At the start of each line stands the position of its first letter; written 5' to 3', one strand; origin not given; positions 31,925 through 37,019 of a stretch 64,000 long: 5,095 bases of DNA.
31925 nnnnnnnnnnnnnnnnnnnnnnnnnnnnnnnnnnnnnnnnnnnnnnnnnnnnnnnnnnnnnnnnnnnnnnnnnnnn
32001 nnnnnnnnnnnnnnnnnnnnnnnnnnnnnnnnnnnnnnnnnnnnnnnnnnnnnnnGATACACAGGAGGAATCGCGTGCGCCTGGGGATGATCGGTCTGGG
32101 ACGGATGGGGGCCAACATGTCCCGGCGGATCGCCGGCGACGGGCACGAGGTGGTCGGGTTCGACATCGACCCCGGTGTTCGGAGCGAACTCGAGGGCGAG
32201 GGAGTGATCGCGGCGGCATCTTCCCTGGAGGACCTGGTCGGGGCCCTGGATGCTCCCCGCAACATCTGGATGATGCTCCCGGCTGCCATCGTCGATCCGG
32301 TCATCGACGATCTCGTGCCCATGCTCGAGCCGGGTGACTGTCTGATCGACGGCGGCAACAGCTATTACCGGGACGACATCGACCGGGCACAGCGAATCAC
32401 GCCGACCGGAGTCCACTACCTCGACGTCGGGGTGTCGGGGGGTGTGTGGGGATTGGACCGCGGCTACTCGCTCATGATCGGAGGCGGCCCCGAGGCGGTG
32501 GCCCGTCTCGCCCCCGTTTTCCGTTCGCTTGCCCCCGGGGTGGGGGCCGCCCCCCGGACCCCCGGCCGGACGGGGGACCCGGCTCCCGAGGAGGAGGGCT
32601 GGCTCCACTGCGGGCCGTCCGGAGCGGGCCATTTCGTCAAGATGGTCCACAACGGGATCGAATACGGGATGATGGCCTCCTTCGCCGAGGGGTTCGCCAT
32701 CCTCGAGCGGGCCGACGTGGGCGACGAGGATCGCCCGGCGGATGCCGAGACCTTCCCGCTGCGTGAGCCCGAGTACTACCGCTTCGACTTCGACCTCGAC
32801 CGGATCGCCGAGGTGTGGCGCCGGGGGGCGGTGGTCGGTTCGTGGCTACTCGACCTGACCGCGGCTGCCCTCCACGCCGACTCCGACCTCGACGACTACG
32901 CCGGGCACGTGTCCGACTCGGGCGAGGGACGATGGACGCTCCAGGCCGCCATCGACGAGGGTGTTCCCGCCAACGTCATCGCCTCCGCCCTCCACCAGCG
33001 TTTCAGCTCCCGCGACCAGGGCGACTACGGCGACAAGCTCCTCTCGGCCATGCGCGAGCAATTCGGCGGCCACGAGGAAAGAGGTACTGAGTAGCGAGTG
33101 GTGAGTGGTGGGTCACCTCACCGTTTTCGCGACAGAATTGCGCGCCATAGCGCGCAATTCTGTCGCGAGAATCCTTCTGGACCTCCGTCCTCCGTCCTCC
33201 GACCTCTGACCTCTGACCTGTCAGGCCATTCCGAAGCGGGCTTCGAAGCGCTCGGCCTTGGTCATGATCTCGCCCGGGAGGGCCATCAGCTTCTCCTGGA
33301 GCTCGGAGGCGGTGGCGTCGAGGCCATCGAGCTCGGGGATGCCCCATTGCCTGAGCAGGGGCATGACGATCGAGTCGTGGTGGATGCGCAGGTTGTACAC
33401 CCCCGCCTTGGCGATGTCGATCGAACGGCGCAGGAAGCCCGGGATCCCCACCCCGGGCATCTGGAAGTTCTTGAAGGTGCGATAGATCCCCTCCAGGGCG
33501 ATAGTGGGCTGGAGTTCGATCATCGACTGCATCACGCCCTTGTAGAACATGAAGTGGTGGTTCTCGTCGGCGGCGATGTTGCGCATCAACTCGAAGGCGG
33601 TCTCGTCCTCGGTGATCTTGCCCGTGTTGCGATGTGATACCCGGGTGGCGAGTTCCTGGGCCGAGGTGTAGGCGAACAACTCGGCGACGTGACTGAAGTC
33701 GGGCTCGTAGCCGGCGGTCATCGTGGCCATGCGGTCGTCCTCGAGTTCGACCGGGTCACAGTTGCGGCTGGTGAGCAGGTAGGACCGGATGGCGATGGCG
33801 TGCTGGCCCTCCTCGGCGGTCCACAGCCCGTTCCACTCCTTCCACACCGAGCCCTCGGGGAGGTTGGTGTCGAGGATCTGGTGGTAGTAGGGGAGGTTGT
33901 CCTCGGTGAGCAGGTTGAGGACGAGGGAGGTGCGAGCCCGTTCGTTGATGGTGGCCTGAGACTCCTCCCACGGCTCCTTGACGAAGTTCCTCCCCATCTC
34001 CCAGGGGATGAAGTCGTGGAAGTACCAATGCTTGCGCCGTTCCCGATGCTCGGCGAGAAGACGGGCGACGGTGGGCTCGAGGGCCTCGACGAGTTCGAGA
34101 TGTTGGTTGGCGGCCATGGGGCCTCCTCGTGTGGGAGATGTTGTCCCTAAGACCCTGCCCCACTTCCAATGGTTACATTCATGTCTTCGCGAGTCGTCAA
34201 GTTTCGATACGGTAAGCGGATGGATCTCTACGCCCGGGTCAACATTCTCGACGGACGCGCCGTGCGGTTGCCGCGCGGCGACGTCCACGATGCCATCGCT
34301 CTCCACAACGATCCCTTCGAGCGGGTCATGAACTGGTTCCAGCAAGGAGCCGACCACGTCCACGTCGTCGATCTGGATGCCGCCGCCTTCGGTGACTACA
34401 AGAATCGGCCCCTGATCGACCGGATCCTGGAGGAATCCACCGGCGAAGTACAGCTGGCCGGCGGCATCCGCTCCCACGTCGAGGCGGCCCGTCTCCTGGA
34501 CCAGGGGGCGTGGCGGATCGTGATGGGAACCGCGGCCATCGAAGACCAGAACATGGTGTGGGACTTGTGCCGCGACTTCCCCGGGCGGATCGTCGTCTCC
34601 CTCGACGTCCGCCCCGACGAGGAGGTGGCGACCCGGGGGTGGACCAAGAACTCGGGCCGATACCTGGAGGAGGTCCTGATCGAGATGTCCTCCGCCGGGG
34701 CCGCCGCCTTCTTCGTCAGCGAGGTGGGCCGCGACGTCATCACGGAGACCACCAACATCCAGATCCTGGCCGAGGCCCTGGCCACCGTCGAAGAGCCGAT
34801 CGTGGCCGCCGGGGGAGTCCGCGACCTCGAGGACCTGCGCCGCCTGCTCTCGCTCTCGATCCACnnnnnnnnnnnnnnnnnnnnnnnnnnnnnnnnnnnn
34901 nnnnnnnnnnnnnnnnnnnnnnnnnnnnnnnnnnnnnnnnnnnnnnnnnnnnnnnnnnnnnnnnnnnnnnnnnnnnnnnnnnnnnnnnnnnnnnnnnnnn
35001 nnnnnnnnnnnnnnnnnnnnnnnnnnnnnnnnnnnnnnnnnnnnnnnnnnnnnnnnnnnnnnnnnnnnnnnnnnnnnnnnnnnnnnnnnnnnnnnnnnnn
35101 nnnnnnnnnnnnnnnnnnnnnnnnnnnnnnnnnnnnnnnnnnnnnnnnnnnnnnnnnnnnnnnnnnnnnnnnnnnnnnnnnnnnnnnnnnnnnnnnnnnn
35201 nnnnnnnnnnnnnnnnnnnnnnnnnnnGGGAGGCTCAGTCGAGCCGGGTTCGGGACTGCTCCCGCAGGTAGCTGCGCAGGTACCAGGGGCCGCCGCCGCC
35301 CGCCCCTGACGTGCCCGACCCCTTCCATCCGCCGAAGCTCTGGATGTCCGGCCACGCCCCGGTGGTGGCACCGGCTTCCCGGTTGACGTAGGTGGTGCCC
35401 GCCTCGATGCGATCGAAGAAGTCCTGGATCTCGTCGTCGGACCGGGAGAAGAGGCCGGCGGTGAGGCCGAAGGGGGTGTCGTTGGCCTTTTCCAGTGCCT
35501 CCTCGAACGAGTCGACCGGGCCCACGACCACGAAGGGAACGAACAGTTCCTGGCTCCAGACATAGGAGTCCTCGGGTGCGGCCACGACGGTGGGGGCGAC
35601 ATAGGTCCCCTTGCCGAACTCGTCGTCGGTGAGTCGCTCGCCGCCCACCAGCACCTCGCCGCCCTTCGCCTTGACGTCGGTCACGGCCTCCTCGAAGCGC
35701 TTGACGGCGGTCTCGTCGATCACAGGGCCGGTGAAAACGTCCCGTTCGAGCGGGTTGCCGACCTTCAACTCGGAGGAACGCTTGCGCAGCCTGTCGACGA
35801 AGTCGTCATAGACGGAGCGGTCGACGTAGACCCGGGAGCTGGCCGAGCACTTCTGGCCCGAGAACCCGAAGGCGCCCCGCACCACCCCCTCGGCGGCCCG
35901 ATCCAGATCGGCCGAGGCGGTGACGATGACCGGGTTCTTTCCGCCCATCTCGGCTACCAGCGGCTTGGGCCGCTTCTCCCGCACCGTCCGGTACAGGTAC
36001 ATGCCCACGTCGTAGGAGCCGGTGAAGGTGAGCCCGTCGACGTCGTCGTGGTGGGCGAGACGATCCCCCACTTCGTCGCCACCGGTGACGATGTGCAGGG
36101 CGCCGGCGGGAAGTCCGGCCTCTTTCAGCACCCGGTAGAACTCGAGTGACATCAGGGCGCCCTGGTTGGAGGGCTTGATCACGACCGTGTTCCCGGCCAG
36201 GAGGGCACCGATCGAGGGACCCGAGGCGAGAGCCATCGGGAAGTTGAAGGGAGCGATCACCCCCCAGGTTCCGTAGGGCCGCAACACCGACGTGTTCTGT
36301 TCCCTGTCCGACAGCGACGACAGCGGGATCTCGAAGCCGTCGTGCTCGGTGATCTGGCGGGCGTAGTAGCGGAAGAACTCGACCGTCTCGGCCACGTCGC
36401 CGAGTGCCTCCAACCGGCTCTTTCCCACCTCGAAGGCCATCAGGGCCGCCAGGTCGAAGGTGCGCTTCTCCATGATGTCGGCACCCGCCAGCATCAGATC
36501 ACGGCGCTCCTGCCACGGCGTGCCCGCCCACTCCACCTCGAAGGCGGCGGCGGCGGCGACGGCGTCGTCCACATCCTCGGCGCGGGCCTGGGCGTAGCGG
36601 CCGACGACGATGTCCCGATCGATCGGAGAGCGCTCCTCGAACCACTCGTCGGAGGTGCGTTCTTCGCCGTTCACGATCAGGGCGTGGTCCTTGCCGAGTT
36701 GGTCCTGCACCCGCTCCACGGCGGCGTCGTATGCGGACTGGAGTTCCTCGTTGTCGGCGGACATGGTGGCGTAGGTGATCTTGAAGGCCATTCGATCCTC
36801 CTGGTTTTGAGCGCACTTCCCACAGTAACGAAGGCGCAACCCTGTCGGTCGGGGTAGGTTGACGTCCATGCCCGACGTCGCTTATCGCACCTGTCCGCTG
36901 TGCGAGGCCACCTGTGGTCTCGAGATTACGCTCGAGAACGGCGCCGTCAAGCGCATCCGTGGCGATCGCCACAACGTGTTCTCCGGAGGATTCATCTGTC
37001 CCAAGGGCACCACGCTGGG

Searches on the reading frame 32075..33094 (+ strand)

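Call 64: search_protein_families(library=pfam, proteins=[window:32075-33094:+], max_evalue=0.001)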
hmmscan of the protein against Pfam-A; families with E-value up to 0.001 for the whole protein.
window:32075-33094:+ (339 aa): 2 families
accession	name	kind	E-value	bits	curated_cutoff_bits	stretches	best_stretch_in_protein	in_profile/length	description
PF03446.21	NAD_binding_2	-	1.2e-34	120.1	21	1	3-154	2-154/161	NAD binding domain of 6-phosphogluconate dehydrogenase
PF00393.24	6PGD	-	3e-20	73.2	27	2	185-213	1-29/290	6-phosphogluconate dehydrogenase, C-terminal domain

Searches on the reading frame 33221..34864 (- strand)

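Call 64: search_protein_families(library=pfam, proteins=[window:33221-34864:-], max_evalue=0.001)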
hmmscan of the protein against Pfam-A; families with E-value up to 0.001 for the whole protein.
window:33221-34864:- (547 aa): 1 family
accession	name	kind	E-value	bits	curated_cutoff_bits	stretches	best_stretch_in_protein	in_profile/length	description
PF03405.20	FA_desaturase_2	-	1.7e-58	198.4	22.7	1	255-543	2-310/325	Fatty acid desaturase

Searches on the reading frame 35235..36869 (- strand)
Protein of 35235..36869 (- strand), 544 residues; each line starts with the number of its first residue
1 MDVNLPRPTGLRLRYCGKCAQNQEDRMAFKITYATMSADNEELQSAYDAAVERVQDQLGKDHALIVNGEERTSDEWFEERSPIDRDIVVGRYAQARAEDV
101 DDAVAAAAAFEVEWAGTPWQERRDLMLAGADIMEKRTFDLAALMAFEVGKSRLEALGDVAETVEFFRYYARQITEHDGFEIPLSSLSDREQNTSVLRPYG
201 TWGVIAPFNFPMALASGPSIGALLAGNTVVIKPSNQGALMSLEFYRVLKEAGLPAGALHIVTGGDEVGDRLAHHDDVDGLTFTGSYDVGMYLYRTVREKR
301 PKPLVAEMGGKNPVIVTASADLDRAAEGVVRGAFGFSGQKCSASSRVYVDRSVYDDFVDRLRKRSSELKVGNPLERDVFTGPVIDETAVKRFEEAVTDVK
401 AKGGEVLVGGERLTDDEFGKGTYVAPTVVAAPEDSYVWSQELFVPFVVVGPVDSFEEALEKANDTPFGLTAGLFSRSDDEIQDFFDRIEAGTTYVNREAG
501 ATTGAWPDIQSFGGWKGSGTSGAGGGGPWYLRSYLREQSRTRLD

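Call 64: search_protein_families(library=pfam, proteins=[window:35235-36869:-], max_evalue=0.001)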
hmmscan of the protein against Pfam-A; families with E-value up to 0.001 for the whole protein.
window:35235-36869:- (544 aa): 1 family
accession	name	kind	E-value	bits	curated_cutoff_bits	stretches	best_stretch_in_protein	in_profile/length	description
PF00171.27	Aldedh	-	1.4e-138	462.8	23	1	73-537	6-458/461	Aldehyde dehydrogenase family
